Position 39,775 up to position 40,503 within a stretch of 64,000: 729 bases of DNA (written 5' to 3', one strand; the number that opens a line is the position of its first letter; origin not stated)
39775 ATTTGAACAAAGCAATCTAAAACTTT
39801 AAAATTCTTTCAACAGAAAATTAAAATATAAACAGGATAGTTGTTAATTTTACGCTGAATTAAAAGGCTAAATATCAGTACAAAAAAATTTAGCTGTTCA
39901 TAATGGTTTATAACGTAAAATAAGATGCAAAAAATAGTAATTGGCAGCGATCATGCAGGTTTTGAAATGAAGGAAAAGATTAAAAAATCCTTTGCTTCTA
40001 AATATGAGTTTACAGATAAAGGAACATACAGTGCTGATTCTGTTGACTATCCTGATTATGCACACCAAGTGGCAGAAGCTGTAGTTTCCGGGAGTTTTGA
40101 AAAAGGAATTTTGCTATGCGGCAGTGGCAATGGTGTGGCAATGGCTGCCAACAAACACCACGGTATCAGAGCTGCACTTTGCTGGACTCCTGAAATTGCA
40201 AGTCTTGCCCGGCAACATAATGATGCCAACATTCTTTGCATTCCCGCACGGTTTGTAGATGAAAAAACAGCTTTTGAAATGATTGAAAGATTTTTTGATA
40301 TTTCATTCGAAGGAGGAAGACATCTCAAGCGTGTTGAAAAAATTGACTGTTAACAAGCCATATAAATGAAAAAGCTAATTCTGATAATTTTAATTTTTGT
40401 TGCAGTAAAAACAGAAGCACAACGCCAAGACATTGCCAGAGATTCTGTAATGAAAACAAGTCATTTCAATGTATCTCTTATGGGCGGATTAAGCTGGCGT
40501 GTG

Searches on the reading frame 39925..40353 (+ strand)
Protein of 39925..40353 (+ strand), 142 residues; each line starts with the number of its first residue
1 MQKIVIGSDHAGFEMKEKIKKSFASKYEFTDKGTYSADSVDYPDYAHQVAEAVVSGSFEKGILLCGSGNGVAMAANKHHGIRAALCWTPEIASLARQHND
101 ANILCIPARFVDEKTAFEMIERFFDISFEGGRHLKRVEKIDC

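Call 7: search_protein_families(library=pfam, proteins=[window:39925-40353:+])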
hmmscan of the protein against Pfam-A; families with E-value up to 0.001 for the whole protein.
window:39925-40353:+ (142 aa): 1 family
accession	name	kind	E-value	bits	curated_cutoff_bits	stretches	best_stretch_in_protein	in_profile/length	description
PF02502.23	LacAB_rpiB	-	5.3e-58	195.3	24.7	1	4-140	1-138/138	Ribose/Galactose Isomerase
